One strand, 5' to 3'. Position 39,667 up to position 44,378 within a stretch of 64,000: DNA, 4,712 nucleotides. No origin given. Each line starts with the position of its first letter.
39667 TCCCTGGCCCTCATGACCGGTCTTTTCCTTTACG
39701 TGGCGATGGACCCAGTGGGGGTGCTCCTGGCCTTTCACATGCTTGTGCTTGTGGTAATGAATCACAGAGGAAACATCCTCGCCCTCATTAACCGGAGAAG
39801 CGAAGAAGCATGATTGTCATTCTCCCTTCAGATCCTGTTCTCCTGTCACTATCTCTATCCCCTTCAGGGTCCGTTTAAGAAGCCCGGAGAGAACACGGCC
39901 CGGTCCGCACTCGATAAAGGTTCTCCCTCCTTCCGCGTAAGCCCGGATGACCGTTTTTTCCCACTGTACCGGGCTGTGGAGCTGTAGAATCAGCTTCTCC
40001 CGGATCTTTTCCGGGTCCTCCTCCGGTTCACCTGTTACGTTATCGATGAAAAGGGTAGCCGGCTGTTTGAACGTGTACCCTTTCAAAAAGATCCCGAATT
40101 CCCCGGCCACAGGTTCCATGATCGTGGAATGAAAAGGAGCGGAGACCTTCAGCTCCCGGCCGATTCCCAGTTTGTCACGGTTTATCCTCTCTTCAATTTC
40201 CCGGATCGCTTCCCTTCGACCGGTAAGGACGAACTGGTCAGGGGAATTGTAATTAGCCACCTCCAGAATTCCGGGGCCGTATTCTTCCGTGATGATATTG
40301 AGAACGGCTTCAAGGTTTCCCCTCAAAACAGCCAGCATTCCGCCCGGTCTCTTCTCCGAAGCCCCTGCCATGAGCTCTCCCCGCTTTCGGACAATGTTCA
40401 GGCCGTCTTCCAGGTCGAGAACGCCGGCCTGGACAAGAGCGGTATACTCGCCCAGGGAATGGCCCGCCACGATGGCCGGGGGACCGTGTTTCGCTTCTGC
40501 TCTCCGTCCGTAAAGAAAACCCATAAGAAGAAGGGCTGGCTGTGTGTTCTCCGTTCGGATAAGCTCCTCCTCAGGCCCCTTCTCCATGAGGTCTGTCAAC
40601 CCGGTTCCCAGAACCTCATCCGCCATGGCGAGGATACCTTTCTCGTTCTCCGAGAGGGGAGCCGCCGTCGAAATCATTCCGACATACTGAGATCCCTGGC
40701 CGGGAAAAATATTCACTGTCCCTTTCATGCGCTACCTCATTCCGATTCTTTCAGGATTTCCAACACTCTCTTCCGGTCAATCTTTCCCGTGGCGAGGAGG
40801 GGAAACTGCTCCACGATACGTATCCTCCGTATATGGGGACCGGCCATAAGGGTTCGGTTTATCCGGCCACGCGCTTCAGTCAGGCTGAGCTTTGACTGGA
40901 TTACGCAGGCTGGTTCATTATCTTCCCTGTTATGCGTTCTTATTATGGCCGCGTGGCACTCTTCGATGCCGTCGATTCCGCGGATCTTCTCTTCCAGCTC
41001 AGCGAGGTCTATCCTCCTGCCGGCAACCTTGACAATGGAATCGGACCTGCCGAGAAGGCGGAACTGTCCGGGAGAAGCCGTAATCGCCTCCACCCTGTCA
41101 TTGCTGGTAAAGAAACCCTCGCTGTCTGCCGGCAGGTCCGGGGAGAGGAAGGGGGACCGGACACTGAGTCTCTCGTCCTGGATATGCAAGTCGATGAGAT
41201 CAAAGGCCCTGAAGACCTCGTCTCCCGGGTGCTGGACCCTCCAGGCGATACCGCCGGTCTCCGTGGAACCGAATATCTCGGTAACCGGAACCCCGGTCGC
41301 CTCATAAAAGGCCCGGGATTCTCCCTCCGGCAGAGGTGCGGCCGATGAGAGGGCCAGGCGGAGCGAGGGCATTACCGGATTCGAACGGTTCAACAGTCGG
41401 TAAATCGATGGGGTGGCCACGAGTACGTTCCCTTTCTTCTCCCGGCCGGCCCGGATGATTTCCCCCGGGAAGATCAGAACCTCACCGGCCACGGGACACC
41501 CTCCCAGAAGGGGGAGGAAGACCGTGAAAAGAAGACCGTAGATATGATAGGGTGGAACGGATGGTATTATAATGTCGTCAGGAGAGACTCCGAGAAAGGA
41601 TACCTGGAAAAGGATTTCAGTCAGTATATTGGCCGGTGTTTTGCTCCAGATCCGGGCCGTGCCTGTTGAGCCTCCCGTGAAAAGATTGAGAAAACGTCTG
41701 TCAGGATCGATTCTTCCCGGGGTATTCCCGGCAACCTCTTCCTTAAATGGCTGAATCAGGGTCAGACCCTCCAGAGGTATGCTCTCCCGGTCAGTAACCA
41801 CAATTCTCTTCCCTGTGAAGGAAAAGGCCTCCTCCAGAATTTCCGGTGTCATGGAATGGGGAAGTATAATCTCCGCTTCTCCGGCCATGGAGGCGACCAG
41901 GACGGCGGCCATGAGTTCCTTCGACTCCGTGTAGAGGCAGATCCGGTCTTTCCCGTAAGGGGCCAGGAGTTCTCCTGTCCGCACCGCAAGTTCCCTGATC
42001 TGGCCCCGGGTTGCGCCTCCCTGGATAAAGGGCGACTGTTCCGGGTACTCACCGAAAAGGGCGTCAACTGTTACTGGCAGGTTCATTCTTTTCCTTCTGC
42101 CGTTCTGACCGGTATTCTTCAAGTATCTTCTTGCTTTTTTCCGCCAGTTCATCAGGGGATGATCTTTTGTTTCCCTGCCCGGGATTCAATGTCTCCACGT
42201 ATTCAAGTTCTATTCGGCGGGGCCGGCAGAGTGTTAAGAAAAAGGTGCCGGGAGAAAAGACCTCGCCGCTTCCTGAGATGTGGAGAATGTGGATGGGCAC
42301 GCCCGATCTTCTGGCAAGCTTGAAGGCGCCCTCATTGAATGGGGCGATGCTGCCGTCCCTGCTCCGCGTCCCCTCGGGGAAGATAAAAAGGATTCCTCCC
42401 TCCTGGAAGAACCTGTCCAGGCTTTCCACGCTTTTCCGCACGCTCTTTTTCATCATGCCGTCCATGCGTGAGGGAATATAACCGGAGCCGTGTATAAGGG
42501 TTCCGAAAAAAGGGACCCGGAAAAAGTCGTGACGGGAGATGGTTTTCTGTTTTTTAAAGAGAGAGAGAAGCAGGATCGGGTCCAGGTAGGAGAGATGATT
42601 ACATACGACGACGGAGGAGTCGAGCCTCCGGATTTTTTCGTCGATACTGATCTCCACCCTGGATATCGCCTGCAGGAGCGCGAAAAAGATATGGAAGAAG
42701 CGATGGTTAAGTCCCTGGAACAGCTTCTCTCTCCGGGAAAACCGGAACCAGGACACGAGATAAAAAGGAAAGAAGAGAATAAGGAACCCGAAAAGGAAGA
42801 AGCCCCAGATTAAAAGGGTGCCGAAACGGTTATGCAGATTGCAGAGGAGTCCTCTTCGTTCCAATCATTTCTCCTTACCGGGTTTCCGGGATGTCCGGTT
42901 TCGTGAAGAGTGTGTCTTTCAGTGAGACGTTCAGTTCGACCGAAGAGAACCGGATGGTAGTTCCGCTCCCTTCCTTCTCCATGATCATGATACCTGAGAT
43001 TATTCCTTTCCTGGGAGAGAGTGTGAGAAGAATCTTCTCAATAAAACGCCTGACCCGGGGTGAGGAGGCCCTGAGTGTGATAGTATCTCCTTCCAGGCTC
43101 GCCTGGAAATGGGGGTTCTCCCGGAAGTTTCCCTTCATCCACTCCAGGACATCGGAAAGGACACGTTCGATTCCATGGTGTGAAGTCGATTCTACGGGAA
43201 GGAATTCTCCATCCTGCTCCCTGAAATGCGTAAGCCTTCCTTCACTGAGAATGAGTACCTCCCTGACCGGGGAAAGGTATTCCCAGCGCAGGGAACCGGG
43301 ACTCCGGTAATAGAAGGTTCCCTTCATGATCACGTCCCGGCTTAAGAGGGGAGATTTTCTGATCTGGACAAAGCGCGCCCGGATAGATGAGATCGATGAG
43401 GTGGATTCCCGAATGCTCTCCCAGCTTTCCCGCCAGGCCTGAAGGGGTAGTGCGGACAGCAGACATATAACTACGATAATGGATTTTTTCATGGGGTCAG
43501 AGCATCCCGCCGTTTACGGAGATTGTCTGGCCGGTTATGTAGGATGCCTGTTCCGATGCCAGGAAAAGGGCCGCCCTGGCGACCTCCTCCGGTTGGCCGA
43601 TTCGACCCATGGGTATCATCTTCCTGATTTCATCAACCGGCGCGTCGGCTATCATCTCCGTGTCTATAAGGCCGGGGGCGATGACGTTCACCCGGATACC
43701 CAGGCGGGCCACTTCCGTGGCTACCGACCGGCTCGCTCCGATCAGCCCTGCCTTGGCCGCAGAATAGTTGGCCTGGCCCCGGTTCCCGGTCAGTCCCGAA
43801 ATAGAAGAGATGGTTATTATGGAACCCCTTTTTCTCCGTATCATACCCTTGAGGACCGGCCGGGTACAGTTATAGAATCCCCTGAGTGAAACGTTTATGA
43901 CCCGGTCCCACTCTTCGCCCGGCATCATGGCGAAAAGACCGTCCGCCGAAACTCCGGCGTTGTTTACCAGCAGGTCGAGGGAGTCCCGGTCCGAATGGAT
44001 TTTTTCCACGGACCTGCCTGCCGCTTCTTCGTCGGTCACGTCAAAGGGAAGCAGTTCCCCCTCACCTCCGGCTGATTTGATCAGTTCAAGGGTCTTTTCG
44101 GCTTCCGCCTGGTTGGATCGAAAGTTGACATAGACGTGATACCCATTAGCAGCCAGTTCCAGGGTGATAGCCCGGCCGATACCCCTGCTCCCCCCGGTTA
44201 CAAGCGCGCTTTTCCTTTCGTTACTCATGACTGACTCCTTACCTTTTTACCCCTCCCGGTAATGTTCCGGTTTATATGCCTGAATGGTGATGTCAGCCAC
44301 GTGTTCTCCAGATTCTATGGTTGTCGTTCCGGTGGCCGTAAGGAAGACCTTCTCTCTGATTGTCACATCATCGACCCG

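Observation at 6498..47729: An 11-bp palindrome, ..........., is iterated 17 times regardless of reading frame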

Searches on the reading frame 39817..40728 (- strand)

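Call 69: search_protein_families(library=pfam, proteins=[window:39817-40728:-])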
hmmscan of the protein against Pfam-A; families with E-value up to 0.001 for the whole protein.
window:39817-40728:- (303 aa): 1 family
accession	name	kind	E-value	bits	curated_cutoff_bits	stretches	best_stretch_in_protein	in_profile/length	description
PF00698.26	Acyl_transf_1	-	1e-31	111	32.7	1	7-290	3-281/319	Acyl transferase domain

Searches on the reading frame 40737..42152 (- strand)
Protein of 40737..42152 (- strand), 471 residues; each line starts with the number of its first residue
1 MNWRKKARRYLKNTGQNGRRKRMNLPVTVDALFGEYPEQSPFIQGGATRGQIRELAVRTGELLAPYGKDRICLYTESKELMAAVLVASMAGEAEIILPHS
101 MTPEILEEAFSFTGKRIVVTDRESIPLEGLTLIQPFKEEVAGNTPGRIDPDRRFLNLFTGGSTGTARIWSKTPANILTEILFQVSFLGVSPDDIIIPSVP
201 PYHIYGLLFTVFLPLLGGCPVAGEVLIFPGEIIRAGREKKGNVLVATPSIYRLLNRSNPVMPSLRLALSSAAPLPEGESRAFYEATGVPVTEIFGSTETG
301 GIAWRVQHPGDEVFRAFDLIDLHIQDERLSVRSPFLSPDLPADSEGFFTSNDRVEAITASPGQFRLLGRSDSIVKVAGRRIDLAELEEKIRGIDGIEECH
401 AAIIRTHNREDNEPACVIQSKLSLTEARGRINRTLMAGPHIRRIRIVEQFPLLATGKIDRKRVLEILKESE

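Call 18: search_protein_families(library=pfam, proteins=[window:40737-42152:-])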
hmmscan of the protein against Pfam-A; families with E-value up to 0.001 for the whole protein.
window:40737-42152:- (471 aa): 1 family
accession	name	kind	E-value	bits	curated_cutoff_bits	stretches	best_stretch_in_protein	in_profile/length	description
PF00501.34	AMP-binding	-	7.2e-20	71.6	29.9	1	105-311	112-337/384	AMP-binding enzyme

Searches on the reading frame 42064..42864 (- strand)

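Call 69: search_protein_families(library=pfam, proteins=[window:42064-42864:-])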
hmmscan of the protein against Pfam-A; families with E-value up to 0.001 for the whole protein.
window:42064-42864:- (266 aa): 1 family
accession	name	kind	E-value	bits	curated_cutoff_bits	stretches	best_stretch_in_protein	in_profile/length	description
PF01553.26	Acyltransferase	-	4.4e-24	85.2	23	1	69-192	1-127/132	Acyltransferase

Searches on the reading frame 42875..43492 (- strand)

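Call 69: search_protein_families(library=pfam, proteins=[window:42875-43492:-])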
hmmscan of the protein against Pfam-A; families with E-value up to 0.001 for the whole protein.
window:42875-43492:- (205 aa): 1 family
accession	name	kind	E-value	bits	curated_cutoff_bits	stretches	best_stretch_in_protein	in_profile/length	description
PF03548.22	LolA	-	4.4e-14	53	23.6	1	33-197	2-163/165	Outer membrane lipoprotein carrier protein LolA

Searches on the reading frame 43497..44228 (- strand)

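Call 69: search_protein_families(library=pfam, proteins=[window:43497-44228:-])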
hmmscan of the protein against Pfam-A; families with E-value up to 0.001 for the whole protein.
window:43497-44228:- (243 aa): 5 families
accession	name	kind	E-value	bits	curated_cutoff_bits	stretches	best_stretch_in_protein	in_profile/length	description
PF13561.12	adh_short_C2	-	1.6e-64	218.2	27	1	15-242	6-235/236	Enoyl-(Acyl carrier protein) reductase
PF00106.31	adh_short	-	6.4e-56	189.4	26.6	1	6-195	1-189/195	short chain dehydrogenase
PF08659.16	KR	-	3.7e-21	76.3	22.6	1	8-183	3-173/180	KR domain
PF01370.27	Epimerase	-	3.1e-05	24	20.9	1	8-112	1-93/240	NAD dependent epimerase/dehydratase family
PF23441.1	SDR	-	5.1e-05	23.2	27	1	156-242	164-255/258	SDR-like rossmann domain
